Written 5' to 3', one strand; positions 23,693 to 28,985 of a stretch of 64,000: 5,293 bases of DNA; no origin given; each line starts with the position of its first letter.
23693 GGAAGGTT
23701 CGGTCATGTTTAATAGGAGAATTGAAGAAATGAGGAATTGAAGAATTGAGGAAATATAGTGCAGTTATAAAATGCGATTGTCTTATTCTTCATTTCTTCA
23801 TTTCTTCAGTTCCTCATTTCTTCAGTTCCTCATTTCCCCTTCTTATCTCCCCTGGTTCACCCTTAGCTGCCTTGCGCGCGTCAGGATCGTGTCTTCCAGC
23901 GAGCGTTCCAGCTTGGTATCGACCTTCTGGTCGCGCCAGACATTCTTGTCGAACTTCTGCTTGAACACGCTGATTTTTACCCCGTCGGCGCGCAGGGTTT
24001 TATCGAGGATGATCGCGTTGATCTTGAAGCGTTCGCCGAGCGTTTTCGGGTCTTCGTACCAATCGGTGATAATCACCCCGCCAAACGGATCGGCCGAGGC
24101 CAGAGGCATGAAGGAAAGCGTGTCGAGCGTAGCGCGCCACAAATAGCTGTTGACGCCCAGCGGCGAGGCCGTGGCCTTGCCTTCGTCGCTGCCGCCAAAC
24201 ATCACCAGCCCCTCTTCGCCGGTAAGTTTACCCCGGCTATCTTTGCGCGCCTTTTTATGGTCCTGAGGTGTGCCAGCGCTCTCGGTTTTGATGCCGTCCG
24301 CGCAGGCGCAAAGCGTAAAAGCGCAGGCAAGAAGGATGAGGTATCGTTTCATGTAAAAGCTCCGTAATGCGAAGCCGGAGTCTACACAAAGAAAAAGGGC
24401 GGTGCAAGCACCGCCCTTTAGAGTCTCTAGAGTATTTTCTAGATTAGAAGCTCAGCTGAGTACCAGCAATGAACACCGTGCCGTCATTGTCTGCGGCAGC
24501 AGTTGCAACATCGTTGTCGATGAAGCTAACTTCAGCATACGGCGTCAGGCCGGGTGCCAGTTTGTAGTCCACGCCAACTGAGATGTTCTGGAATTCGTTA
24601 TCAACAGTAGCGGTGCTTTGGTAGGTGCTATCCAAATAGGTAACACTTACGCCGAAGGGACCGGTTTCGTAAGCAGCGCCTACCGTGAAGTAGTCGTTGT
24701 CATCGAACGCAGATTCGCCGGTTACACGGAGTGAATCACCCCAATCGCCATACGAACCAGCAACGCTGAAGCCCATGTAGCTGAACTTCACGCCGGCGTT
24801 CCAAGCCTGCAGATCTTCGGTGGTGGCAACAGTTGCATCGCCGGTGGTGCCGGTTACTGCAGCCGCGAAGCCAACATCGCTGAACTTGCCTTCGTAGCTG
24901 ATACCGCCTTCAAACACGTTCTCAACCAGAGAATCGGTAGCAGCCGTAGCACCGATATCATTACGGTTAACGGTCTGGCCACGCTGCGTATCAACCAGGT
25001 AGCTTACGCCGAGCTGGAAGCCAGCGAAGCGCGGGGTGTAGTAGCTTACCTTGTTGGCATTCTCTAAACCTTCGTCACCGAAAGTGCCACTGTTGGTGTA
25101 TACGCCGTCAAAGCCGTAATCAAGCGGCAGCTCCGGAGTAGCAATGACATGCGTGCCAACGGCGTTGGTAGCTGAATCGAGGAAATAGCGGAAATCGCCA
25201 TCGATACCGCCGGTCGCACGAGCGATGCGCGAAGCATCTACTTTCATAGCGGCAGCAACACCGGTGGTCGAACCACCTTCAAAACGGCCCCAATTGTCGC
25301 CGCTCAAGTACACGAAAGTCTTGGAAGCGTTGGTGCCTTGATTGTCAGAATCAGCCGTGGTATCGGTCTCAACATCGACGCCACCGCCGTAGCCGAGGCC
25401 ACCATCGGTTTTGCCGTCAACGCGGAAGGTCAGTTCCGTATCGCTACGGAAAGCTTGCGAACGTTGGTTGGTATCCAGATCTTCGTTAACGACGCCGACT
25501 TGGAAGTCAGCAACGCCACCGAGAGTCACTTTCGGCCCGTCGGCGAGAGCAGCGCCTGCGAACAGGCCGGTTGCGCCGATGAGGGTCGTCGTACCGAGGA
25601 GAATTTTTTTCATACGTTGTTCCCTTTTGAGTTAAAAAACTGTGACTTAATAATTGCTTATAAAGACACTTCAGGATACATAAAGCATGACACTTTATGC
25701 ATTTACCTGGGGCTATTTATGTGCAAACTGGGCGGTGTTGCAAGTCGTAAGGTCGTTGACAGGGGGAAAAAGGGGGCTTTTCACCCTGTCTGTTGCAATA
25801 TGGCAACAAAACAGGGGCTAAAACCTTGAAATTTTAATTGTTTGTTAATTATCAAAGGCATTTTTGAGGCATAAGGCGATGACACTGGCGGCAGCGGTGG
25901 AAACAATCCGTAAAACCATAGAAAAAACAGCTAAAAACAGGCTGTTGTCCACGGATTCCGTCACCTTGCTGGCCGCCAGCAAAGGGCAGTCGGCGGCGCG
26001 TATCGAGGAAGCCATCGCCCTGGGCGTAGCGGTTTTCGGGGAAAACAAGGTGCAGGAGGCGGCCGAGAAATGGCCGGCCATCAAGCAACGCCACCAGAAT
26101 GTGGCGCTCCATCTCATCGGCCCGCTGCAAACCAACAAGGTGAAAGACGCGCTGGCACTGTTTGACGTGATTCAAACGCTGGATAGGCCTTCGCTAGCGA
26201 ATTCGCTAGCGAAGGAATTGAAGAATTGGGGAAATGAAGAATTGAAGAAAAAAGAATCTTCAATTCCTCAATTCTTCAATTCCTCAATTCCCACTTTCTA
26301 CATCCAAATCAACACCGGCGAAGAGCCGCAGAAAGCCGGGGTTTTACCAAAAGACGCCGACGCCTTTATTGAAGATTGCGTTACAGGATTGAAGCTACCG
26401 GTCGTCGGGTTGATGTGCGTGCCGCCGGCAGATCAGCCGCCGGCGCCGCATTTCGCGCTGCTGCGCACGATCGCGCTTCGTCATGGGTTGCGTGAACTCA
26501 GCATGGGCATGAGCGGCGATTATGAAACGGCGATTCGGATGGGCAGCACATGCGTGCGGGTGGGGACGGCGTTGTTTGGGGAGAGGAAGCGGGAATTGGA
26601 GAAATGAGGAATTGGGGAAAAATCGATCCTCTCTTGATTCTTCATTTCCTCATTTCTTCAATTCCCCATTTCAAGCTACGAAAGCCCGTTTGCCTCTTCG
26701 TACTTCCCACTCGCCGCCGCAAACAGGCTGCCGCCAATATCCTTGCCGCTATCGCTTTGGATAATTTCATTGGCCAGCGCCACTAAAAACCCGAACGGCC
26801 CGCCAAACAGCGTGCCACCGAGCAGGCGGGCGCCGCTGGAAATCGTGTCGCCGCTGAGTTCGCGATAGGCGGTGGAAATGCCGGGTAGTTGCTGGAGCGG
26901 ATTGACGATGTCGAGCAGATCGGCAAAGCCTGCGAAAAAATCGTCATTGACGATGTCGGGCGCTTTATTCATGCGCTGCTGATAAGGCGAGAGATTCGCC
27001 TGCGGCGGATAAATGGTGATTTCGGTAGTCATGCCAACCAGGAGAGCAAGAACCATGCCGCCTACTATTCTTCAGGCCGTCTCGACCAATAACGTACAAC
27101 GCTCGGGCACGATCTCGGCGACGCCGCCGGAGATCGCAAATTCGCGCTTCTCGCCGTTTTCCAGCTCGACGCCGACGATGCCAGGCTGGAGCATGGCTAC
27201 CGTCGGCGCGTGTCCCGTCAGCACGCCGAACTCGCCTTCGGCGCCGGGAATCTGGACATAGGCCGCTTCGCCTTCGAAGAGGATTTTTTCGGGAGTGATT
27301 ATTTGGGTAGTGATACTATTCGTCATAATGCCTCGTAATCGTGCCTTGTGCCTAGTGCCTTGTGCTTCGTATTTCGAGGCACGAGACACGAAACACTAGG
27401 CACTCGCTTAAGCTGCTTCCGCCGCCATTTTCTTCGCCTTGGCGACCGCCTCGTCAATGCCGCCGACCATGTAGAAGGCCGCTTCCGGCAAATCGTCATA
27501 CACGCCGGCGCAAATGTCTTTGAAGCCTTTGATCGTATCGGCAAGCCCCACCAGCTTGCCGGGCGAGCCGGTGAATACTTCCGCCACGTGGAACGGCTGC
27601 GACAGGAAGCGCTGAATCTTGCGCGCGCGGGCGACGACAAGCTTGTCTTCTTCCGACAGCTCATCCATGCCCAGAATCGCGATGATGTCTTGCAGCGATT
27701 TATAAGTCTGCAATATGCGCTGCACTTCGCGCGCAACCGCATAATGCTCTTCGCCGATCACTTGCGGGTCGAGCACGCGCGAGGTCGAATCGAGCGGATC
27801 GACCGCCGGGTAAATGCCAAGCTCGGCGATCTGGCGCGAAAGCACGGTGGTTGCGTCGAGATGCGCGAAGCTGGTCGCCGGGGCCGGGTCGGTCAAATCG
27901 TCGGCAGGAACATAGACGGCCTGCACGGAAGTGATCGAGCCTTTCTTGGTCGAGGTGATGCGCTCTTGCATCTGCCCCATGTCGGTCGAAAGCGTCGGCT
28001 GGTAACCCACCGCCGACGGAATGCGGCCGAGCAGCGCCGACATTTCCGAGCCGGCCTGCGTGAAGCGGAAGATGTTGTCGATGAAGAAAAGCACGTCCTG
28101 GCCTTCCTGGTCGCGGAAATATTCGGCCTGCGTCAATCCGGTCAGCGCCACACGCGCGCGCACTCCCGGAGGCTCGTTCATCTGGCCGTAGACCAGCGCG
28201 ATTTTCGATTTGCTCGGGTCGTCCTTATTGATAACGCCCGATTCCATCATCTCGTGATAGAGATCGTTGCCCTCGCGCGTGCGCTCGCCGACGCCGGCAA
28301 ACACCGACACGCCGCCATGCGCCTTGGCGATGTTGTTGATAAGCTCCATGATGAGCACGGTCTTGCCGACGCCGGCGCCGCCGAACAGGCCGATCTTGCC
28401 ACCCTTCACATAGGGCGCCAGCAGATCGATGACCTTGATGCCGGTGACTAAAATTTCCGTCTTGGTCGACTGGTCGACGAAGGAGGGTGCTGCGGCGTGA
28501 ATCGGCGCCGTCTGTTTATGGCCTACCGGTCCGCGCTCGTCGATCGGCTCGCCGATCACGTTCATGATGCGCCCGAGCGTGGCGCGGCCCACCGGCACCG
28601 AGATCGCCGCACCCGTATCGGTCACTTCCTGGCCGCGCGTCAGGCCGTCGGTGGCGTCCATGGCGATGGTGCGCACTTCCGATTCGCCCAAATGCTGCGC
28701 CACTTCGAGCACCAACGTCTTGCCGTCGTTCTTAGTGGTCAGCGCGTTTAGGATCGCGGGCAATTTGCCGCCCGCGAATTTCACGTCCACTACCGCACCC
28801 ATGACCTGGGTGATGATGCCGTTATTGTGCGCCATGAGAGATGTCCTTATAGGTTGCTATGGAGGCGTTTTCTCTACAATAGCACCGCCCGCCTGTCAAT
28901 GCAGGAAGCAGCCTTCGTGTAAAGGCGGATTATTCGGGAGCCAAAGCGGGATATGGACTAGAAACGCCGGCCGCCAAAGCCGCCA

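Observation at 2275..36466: Five families of inverted tandem-heptamer/octamer hairpin elements colonise housekeeping genes in frame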

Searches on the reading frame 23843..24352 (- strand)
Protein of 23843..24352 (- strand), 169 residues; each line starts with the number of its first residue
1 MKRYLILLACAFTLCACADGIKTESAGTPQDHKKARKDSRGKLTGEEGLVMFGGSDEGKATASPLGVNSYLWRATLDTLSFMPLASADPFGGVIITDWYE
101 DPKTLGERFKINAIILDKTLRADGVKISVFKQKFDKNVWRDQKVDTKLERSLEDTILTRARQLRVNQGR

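Call 8: search_protein_families(library=ncbifam, proteins=[window:23843-24352:-], max_evalue=0.00001)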
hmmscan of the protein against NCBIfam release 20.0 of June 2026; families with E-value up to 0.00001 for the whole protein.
window:23843-24352:- (169 aa): 0 families

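Call 77: search_protein_families(library=pfam, proteins=[window:23843-24352:-], max_evalue=0.001)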
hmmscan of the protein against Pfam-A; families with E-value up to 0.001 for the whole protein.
window:23843-24352:- (169 aa): 1 family
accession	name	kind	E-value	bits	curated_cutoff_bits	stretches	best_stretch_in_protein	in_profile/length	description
PF12100.13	DUF3576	-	2.9e-43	146.6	25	1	66-165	2-101/101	Domain of unknown function (DUF3576)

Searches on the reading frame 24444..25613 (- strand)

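Call 8: search_protein_families(library=ncbifam, proteins=[window:24444-25613:-], max_evalue=0.00001)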
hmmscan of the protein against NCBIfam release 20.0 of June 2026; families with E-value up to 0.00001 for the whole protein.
window:24444-25613:- (389 aa): 1 family
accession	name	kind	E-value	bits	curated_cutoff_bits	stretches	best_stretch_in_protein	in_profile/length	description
NF047984.1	porin_WD0745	equivalog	7.7e-07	28.1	600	0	302-389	562-662/662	WD0745 family porin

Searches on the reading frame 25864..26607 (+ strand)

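Call 8: search_protein_families(library=ncbifam, proteins=[window:25864-26607:+], max_evalue=0.00001)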
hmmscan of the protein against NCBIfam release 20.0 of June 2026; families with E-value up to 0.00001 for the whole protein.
window:25864-26607:+ (247 aa): 1 family
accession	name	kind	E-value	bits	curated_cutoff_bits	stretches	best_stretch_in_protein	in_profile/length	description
TIGR00044.1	TIGR00044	hypoth_equivalog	9.1e-40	136.7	106.25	1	9-241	5-229/229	YggS family pyridoxal phosphate-dependent enzyme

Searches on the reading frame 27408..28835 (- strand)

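Call 8: search_protein_families(library=ncbifam, proteins=[window:27408-28835:-], max_evalue=0.00001)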
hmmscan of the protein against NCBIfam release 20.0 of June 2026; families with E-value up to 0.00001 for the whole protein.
window:27408-28835:- (475 aa): 35 families (the best 25 are shown)
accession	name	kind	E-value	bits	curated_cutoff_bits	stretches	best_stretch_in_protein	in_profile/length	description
TIGR01039.1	atpD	equivalog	1.2e-255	848.5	462.85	1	5-470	2-462/462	F0F1 ATP synthase subunit beta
TIGR03305.1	alt_F1F0_F1_bet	exception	2e-176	587.1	752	1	6-463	1-449/449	alternate F1F0 ATPase, F1 subunit beta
NF045858.1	glide_MMOB1670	exception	5.6e-155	517.8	850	1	6-471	230-694/705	MMOB1670 family gliding motility ATPase complex subunit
NF045934.1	MSC_0618_beta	exception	2.3e-128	428.8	570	1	6-461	1-448/451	MSC_0618 family F1-like ATPase beta subunit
TIGR01026.1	fliI_yscN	subfamily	5e-70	236.4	379.5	1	5-421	24-428/440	FliI/YscN family ATPase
TIGR02546.1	III_secr_ATP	equivalog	9.1e-69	232.2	604.75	1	4-417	5-407/423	type III secretion system ATPase SctN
TIGR03496.1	FliI_clade1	equivalog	1.4e-68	231.7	619.1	1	6-417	1-400/414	flagellar protein export ATPase FliI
TIGR03497.1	FliI_clade2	equivalog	2.5e-66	224.4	629.8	1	6-416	1-397/413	flagellar protein export ATPase FliI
TIGR03498.1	FliI_clade3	equivalog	1.6e-64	218.1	587.45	1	33-414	28-400/418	flagellar protein export ATPase FliI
NF005391.0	PRK06936.1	equivalog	1.4e-58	198.8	657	1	5-421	24-427/439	type III secretion system ATPase SctN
NF006290.1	PRK08472.1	equivalog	4.1e-56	190.6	644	1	5-415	19-416/433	flagellar protein export ATPase FliI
NF005295.0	PRK06820.1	equivalog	5.5e-56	190.4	690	1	53-414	72-421/440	EscN/YscN/HrcN family type III secretion system ATPase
NF006012.0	PRK08149.1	equivalog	1.6e-53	182.2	594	1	9-419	14-417/431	type III secretion system ATPase SctN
NF006575.0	PRK09099.1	subfamily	3.7e-53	180.9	706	1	5-414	27-423/443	type III secretion system ATPase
NF005535.1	PRK07196.1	equivalog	1.2e-46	159.6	715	1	60-424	72-426/434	flagellar protein export ATPase FliI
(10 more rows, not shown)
